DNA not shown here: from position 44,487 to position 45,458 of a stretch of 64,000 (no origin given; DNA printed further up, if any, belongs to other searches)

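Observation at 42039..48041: Compact proteostasis module: membrane-anchored Hsp100 ATPase, XRE-HTH::Hsp20 fusion regulator, and zinc-finger ClpC/ClpE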

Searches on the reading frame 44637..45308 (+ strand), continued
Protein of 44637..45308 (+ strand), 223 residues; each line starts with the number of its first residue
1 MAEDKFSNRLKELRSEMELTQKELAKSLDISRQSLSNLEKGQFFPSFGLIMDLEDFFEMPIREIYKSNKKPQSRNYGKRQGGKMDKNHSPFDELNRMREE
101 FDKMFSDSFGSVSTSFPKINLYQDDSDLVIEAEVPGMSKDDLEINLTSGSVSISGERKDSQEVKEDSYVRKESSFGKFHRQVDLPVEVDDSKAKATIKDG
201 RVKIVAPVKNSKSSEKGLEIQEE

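Call 48: find_homologous_proteins(query=A2, max_evalue=1e-20)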
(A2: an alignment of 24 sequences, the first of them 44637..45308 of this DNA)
Query A2 (24 sequences) (223 aa, profile of the alignment): 362 proteins with E <= 1e-20 among 5251 candidates; the best 120 are listed.
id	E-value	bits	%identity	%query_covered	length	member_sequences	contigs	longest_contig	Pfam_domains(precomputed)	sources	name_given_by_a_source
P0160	1.0e-97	344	32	90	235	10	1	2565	PF12844.14,PF01381.29,PF00011.28,PF17886.8,PF13560.13,PF13443.13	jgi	-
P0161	8.2e-97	341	31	96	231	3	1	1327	PF12844.14,PF01381.29,PF00011.28,PF17886.8,PF13560.13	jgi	-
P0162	8.6e-96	338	32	92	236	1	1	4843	PF12844.14,PF01381.29,PF00011.28,PF17886.8,PF13560.13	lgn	-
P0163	2.4e-95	336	32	92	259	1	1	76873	PF12844.14,PF27746.1,PF01381.29,PF00011.28,PF24250.2,PF17886.8,PF13560.13,PF13443.13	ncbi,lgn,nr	ncbi:MAG: Hsp20 family protein [Patescibacteria group bacterium]|nr:Hsp20 family protein [Patescibac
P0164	2.6e-95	336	30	96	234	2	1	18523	PF12844.14,PF01381.29,PF00011.28,PF17886.8,PF13560.13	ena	-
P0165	2.7e-95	336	33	92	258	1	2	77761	PF12844.14,PF13413.13,PF01381.29,PF00011.28,PF24250.2,PF17886.8,PF13560.13,PF13443.13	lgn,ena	-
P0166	3.9e-95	336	33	90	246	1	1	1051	PF12844.14,PF01381.29,PF00011.28,PF17886.8,PF13560.13,PF13443.13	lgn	-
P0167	5.0e-95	335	31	96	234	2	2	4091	PF12844.14,PF01381.29,PF00011.28,PF17886.8,PF13560.13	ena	-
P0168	5.4e-95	335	29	90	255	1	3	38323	PF12844.14,PF01381.29,PF00011.28,PF24250.2,PF17886.8,PF13560.13,PF13443.13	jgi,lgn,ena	-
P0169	7.5e-95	335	31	92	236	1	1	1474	PF12844.14,PF01381.29,PF00011.28,PF17886.8,PF13560.13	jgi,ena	-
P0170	7.7e-95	335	33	96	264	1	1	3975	PF12844.14,PF01381.29,PF00011.28,PF24250.2,PF13560.13,PF13443.13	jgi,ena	-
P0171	9.9e-95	334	31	94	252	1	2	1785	PF12844.14,PF01381.29,PF00011.28,PF24250.2,PF17886.8,PF13560.13,PF13443.13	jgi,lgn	jgi:HSP20 family protein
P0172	1.1e-94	334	31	96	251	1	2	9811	PF12844.14,PF01381.29,PF00011.28,PF17886.8,PF13560.13,PF13443.13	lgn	-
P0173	1.4e-94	334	31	96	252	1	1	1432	PF12844.14,PF01381.29,PF00011.28,PF24250.2,PF17886.8,PF13560.13,PF13443.13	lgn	-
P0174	1.5e-94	334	31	96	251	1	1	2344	PF12844.14,PF27746.1,PF01381.29,PF00011.28,PF17886.8,PF13560.13,PF13443.13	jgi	jgi:HSP20 family protein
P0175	1.6e-94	333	33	93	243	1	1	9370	PF12844.14,PF13413.13,PF27746.1,PF01381.29,PF00011.28,PF17886.8,PF13560.13,PF13443.13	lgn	-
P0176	1.8e-94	333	31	92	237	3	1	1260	PF12844.14,PF01381.29,PF00011.28,PF17886.8,PF13560.13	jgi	-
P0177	2.1e-94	333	30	91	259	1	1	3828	PF12844.14,PF01381.29,PF00011.28,PF17886.8,PF13560.13,PF13443.13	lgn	-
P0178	2.9e-94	333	31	94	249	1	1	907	PF12844.14,PF01381.29,PF00011.28,PF17886.8,PF13560.13,PF13443.13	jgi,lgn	jgi:HSP20 family protein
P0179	3.1e-94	333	30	92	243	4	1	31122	PF12844.14,PF13413.13,PF27746.1,PF01381.29,PF00011.28,PF17886.8,PF13560.13,PF13443.13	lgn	-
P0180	3.2e-94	332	33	92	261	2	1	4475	PF12844.14,PF13413.13,PF27746.1,PF01381.29,PF00011.28,PF17886.8,PF13560.13,PF13443.13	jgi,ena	jgi:HSP20 family protein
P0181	4.4e-94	332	32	90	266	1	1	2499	PF12844.14,PF01381.29,PF00011.28,PF24250.2,PF17886.8,PF13560.13,PF13443.13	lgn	-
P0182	4.5e-94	332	31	92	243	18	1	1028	PF12844.14,PF01381.29,PF00011.28,PF17886.8,PF13560.13,PF13443.13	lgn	-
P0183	5.3e-94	332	31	96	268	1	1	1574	PF12844.14,PF27746.1,PF01381.29,PF00011.28,PF17886.8,PF13560.13,PF13443.13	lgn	-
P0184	7.6e-94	331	31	90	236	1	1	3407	PF12844.14,PF01381.29,PF00011.28,PF17886.8,PF13560.13,PF13443.13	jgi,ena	-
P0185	1.4e-93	330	29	95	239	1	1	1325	PF12844.14,PF01381.29,PF00011.28,PF17886.8,PF13560.13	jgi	-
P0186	2.1e-93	330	32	92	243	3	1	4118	PF12844.14,PF01381.29,PF00011.28,PF17886.8,PF13560.13,PF13443.13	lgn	-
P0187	2.1e-93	330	30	93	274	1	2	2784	PF12844.14,PF27746.1,PF01381.29,PF00011.28,PF17886.8,PF13560.13,PF13443.13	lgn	-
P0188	2.5e-93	330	32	96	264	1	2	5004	PF12844.14,PF13413.13,PF27746.1,PF01381.29,PF00011.28,PF24250.2,PF17886.8,PF13560.13,PF13443.13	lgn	-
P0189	2.6e-93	330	31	96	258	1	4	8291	PF12844.14,PF01381.29,PF00011.28,PF13560.13,PF13443.13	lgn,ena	-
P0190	2.9e-93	329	29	94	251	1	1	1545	PF12844.14,PF01381.29,PF00011.28,PF24250.2,PF17886.8,PF13560.13,PF13443.13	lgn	-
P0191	3.0e-93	329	31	96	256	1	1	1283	PF12844.14,PF01381.29,PF00011.28,PF17886.8,PF13560.13,PF13443.13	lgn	-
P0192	3.4e-93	329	33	96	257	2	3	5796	PF12844.14,PF01381.29,PF00011.28,PF24250.2,PF17886.8,PF13560.13,PF13443.13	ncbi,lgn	-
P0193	3.9e-93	329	31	96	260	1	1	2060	PF12844.14,PF13413.13,PF27746.1,PF01381.29,PF00011.28,PF17886.8,PF13560.13,PF13443.13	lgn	-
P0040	5.0e-93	329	29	92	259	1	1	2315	PF12844.14,PF01381.29,PF00011.28,PF13560.13,PF13443.13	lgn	-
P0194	5.0e-93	329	31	93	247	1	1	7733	PF12844.14,PF01381.29,PF00011.28,PF17886.8,PF13560.13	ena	-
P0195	5.5e-93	328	30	96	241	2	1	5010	PF12844.14,PF01381.29,PF00011.28,PF17886.8,PF13560.13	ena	-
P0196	6.0e-93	328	32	90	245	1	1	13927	PF12844.14,PF01381.29,PF00011.28,PF13560.13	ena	-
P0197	6.7e-93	328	30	91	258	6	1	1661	PF12844.14,PF01381.29,PF00011.28,PF24250.2,PF13560.13,PF13443.13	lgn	-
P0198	7.3e-93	328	30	96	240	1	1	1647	PF12844.14,PF01381.29,PF00011.28,PF17886.8,PF13560.13,PF13443.13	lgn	-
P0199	7.9e-93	328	35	96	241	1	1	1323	PF12844.14,PF13413.13,PF27746.1,PF01381.29,PF00011.28,PF17886.8,PF13560.13,PF13443.13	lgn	-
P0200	8.3e-93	328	31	89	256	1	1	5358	PF12844.14,PF13413.13,PF27746.1,PF01381.29,PF00011.28,PF24250.2,PF17886.8,PF13560.13,PF13443.13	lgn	-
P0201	8.7e-93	328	32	92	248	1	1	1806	PF12844.14,PF27746.1,PF01381.29,PF00011.28,PF17886.8,PF13560.13,PF13443.13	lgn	-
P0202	9.2e-93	328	30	90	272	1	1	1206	PF12844.14,PF27746.1,PF01381.29,PF00011.28,PF24250.2,PF17886.8,PF13560.13,PF13443.13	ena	-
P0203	9.3e-93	328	28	96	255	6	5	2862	PF12844.14,PF01381.29,PF00011.28,PF17886.8,PF13560.13,PF13443.13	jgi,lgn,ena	-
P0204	1.1e-92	327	31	93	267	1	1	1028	PF12844.14,PF01381.29,PF00011.28,PF17886.8,PF13560.13,PF13443.13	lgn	-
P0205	1.1e-92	327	33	92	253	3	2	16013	PF12844.14,PF01381.29,PF00011.28,PF17886.8,PF13560.13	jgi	-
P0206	1.3e-92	327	29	96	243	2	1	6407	PF12844.14,PF01381.29,PF00011.28,PF24250.2,PF17886.8,PF13560.13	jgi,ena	-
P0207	1.3e-92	327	30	96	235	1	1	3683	PF12844.14,PF01381.29,PF00011.28,PF17886.8,PF13560.13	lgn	-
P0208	1.6e-92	327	32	90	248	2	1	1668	PF12844.14,PF27746.1,PF01381.29,PF00011.28,PF17886.8,PF13560.13,PF13443.13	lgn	-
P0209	2.2e-92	326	30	90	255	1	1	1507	PF12844.14,PF27746.1,PF01381.29,PF00011.28,PF17886.8,PF13560.13,PF13443.13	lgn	-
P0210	2.5e-92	326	31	90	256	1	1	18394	PF12844.14,PF01381.29,PF00011.28,PF13560.13,PF13443.13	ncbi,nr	ncbi:MAG: Hsp20 family protein [Candidatus Berkelbacteria bacterium]|nr:Hsp20 family protein [Candid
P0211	2.9e-92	326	29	93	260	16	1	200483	PF12844.14,PF01381.29,PF00011.28,PF17886.8,PF13560.13,PF13443.13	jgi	-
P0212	2.9e-92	326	31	90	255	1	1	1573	PF12844.14,PF27746.1,PF01381.29,PF00011.28,PF17886.8,PF13560.13,PF13443.13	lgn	-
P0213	3.0e-92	326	33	94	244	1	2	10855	PF12844.14,PF01381.29,PF00011.28,PF24250.2,PF13560.13,PF13443.13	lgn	-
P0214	3.8e-92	326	31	92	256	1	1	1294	PF12844.14,PF01381.29,PF00011.28,PF17886.8,PF13560.13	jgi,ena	-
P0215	4.0e-92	326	33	92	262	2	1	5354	PF12844.14,PF01381.29,PF00011.28,PF17886.8,PF13560.13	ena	-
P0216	4.2e-92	326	31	96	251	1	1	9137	PF12844.14,PF01381.29,PF00011.28,PF13560.13,PF13443.13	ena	-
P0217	4.3e-92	326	31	90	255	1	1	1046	PF12844.14,PF27746.1,PF01381.29,PF00011.28,PF17886.8,PF13560.13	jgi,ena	-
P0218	4.9e-92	325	32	90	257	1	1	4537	PF12844.14,PF01381.29,PF00011.28,PF17886.8,PF13560.13,PF13443.13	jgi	jgi:HSP20 family protein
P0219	5.4e-92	325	32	91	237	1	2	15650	PF12844.14,PF01381.29,PF00011.28,PF13560.13,PF13443.13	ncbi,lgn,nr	ncbi:MAG: Hsp20 family protein [Candidatus Berkelbacteria bacterium]|nr:Hsp20 family protein [Candid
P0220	5.4e-92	325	26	96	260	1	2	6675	PF12844.14,PF01381.29,PF00011.28,PF17886.8,PF13560.13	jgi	jgi:HSP20 family protein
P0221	5.5e-92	325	33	89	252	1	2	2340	PF12844.14,PF13413.13,PF01381.29,PF00011.28,PF17886.8,PF13560.13,PF13443.13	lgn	-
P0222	5.7e-92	325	28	95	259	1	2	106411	PF12844.14,PF01381.29,PF00011.28,PF17886.8,PF13560.13,PF13443.13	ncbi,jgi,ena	ncbi:MAG: Hsp20 family protein [Patescibacteria group bacterium]|jgi:HSP20 family protein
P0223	6.1e-92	325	30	90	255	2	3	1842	PF12844.14,PF27746.1,PF01381.29,PF00011.28,PF17886.8,PF13560.13,PF13443.13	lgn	-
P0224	7.1e-92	325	30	90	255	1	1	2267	PF12844.14,PF27746.1,PF01381.29,PF00011.28,PF17886.8,PF13560.13,PF13443.13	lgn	-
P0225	9.2e-92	324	31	95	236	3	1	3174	PF12844.14,PF01381.29,PF00011.28,PF17886.8,PF13560.13,PF13443.13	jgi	-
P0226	1.0e-91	324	36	96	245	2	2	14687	PF12844.14,PF13413.13,PF01381.29,PF00011.28,PF24250.2,PF17886.8,PF13560.13,PF13443.13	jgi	-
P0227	1.2e-91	324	31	97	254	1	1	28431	PF12844.14,PF27746.1,PF01381.29,PF00011.28,PF13560.13,PF13443.13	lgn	-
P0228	1.3e-91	324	32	94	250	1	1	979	PF12844.14,PF27746.1,PF01381.29,PF00011.28,PF17886.8,PF13560.13,PF13443.13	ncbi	-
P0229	1.4e-91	324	33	90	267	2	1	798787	PF12844.14,PF01381.29,PF00011.28,PF17886.8,PF13560.13,PF13443.13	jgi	-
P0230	1.4e-91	324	33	90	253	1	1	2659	PF12844.14,PF01381.29,PF00011.28,PF17886.8,PF13560.13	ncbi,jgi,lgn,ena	ncbi:MAG: Hsp20 family protein [bacterium]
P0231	1.5e-91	324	30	97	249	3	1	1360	PF12844.14,PF01381.29,PF00011.28,PF24250.2,PF17886.8,PF13560.13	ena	-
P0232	1.6e-91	324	31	93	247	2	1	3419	PF27746.1,PF01381.29,PF00011.28,PF17886.8,PF13560.13,PF13443.13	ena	-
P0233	2.0e-91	323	32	92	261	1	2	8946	PF12844.14,PF27746.1,PF01381.29,PF00011.28,PF17886.8,PF13560.13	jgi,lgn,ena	-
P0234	2.4e-91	323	33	94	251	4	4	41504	PF12844.14,PF13413.13,PF01381.29,PF00011.28,PF13560.13,PF13443.13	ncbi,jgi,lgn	jgi:HSP20 family protein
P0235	2.5e-91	323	31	91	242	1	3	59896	PF12844.14,PF01381.29,PF00011.28,PF17886.8,PF13560.13,PF13443.13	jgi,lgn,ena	-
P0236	2.6e-91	323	30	90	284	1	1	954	PF12844.14,PF27746.1,PF01381.29,PF00011.28,PF17886.8,PF13560.13,PF13443.13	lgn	-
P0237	2.8e-91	323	34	90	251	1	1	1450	PF12844.14,PF01381.29,PF00011.28,PF24250.2,PF13560.13,PF13443.13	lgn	-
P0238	3.2e-91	323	27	94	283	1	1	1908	PF12844.14,PF27746.1,PF01381.29,PF00011.28,PF17886.8,PF13560.13,PF13443.13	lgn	-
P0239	3.5e-91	323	29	92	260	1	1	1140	PF12844.14,PF27746.1,PF01381.29,PF00011.28,PF17886.8,PF13560.13,PF13443.13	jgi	jgi:HSP20 family protein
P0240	3.6e-91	323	28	92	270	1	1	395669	PF12844.14,PF13413.13,PF27746.1,PF01381.29,PF00011.28,PF17886.8,PF13560.13,PF13443.13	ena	-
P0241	3.6e-91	322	31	90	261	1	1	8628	PF12844.14,PF01381.29,PF00011.28,PF17886.8,PF13560.13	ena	-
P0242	3.9e-91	322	30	94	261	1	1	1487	PF12844.14,PF01381.29,PF00011.28,PF17886.8,PF13560.13,PF13443.13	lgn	-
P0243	4.0e-91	322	29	92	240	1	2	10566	PF12844.14,PF27746.1,PF01381.29,PF00011.28,PF17886.8,PF13560.13,PF13443.13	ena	-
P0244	4.3e-91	322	32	95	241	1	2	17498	PF12844.14,PF01381.29,PF00011.28,PF17886.8,PF13560.13,PF13443.13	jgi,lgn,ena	jgi:HSP20 family protein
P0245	4.5e-91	322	33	90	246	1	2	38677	PF12844.14,PF01381.29,PF00011.28,PF24250.2,PF13560.13,PF13443.13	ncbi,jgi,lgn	jgi:HSP20 family protein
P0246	5.0e-91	322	32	91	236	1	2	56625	PF12844.14,PF01381.29,PF00011.28,PF13560.13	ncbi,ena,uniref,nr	ncbi:MAG: HSP20 family protein [Candidatus Berkelbacteria bacterium Athens1014_28]|uniref:HSP20 fami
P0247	5.7e-91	322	29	91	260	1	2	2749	PF12844.14,PF01381.29,PF00011.28,PF17886.8,PF13560.13,PF13443.13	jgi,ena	-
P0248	6.1e-91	322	35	89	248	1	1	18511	PF12844.14,PF01381.29,PF00011.28,PF13560.13,PF13443.13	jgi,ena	-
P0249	7.4e-91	321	30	95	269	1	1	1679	PF12844.14,PF13413.13,PF27746.1,PF01381.29,PF00011.28,PF24250.2,PF17886.8,PF13560.13,PF13443.13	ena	-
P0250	7.6e-91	321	30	92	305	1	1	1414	PF12844.14,PF27746.1,PF01381.29,PF00011.28,PF17886.8,PF13560.13,PF13443.13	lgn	-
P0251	7.7e-91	321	30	96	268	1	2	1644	PF12844.14,PF01381.29,PF00011.28,PF13560.13,PF13443.13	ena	-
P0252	9.2e-91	321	30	94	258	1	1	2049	PF12844.14,PF01381.29,PF00011.28,PF24250.2,PF17886.8,PF13560.13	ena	-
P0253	1.1e-90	321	29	90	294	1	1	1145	PF12844.14,PF27746.1,PF01381.29,PF00011.28,PF17886.8,PF13560.13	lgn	-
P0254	1.1e-90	321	30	96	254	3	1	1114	PF12844.14,PF01381.29,PF00011.28,PF17886.8,PF13560.13,PF13443.13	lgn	-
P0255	1.2e-90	321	34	97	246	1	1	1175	PF12844.14,PF01381.29,PF00011.28,PF13560.13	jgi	jgi:HSP20 family protein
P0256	1.6e-90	320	33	90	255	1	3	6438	PF12844.14,PF01381.29,PF00011.28,PF17886.8,PF13560.13,PF13443.13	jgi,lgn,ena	-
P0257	1.9e-90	320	30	90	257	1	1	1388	PF12844.14,PF01381.29,PF00011.28,PF13560.13,PF13443.13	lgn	-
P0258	2.5e-90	320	30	94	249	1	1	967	PF12844.14,PF01381.29,PF00011.28,PF17886.8,PF13560.13,PF13443.13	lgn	-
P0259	2.6e-90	320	31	93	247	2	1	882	PF12844.14,PF27746.1,PF01381.29,PF00011.28,PF13560.13,PF13443.13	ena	-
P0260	2.6e-90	320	27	96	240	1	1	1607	PF12844.14,PF01381.29,PF00011.28,PF13560.13,PF13443.13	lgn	-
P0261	2.8e-90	320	29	91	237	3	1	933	PF12844.14,PF01381.29,PF00011.28,PF17886.8,PF13560.13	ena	-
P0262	3.0e-90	320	30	96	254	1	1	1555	PF12844.14,PF01381.29,PF00011.28,PF13560.13,PF13443.13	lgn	-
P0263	3.2e-90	319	26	92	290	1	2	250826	PF12844.14,PF27746.1,PF01381.29,PF00011.28,PF17886.8,PF13560.13,PF13443.13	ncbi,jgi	ncbi:MAG: Hsp20 family protein [Patescibacteria group bacterium]|jgi:HSP20 family protein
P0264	4.1e-90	319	29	93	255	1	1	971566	PF12844.14,PF01381.29,PF00011.28,PF13560.13,PF13443.13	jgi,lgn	jgi:HSP20 family protein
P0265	4.1e-90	319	28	92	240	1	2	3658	PF12844.14,PF01381.29,PF00011.28,PF13560.13,PF13443.13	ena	-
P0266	4.2e-90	319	32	95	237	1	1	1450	PF12844.14,PF01381.29,PF00011.28,PF13560.13,PF13443.13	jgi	jgi:HSP20 family protein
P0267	6.6e-90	318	34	91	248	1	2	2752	PF12844.14,PF01381.29,PF00011.28,PF13560.13,PF13443.13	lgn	-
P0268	6.7e-90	318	33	97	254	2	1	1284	PF12844.14,PF01381.29,PF00011.28,PF13560.13,PF13443.13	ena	-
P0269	7.3e-90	318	28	91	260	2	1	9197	PF12844.14,PF01381.29,PF00011.28,PF17886.8,PF13560.13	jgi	-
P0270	8.7e-90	318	32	94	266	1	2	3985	PF12844.14,PF01381.29,PF00011.28,PF17886.8,PF13560.13,PF13443.13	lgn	-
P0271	1.1e-89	318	33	90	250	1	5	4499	PF12844.14,PF01381.29,PF00011.28,PF17886.8,PF13560.13,PF13443.13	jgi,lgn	-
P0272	1.2e-89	318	30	95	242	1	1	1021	PF12844.14,PF01381.29,PF00011.28,PF17886.8,PF13560.13,PF13443.13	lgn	-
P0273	1.3e-89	317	30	93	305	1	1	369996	PF12844.14,PF01381.29,PF00011.28,PF17886.8,PF13560.13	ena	-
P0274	1.4e-89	317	34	92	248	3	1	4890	PF12844.14,PF01381.29,PF00011.28,PF24250.2,PF13560.13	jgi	-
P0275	1.6e-89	317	30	97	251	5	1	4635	PF12844.14,PF13413.13,PF01381.29,PF00011.28,PF13560.13,PF13443.13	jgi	-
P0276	1.7e-89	317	27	93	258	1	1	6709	PF12844.14,PF13413.13,PF01381.29,PF00011.28,PF17886.8,PF13560.13,PF13443.13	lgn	-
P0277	2.2e-89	317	31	90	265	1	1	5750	PF12844.14,PF27746.1,PF01381.29,PF00011.28,PF17886.8,PF13560.13,PF13443.13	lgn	-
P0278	2.3e-89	317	32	93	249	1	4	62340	PF12844.14,PF01381.29,PF00011.28,PF17886.8,PF13560.13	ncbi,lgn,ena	-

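Call 51: find_encoding_contigs(protein=P0264, flank=10000, max_places=1)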
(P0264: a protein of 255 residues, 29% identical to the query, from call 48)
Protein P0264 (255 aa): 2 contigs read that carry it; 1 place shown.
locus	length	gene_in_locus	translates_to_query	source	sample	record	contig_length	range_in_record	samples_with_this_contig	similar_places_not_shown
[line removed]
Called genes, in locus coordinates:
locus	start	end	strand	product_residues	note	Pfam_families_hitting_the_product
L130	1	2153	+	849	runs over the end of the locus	PF13229:Beta_helix (faint)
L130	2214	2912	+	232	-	PF00404:Dockerin_1 (weak)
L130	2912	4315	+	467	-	PF09134:Invasin_D3 (weak), PF19077:Big_13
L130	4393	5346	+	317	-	-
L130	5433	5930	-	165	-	-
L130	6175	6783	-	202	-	-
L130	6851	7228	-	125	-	-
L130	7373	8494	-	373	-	PF26550:Tricorn_2nd (faint)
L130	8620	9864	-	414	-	-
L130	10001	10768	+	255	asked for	PF01381:HTH_3, PF12844:HTH_19 (weak), PF13443:HTH_26 (weak), PF13560:HTH_31, PF00011:HSP20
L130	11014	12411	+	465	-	-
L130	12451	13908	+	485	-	-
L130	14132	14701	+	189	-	PF01944:SpoIIM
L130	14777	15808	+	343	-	PF03747:ADP_ribosyl_GH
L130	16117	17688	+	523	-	-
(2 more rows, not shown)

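Call 56: predict_structure(alignment_id=A3)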
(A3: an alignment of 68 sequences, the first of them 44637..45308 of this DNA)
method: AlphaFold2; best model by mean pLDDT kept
length: 223 residues; sequences in the alignment: 68
mean_pLDDT: 77.9   pTM: 0.43
mean pLDDT of the five models: 77.9, 77.9, 76.5, 75.6, 74.1
residues with pLDDT >= 90: 109; 70-90: 41; 50-70: 37; < 50: 36
segments of 3 or more residues with pLDDT < 50: 1-3, 70-85, 107-113, 215-222
pLDDT, mean of each block of 10 residues (from residue 1): 67 97 98 95 90 96 75 40 45 61 50 66 92 90 94 85 76 78 94 93 93 49 47
secondary structure, 60 per line:
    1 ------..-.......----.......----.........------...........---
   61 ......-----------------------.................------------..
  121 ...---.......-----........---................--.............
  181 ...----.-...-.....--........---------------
elements in order: H10-16 H21-27 H32-40 H47-57 H61-64 H90-106 E119-123 E127-133 E142-146 E150-165 E168-183 E194-198 E201-208
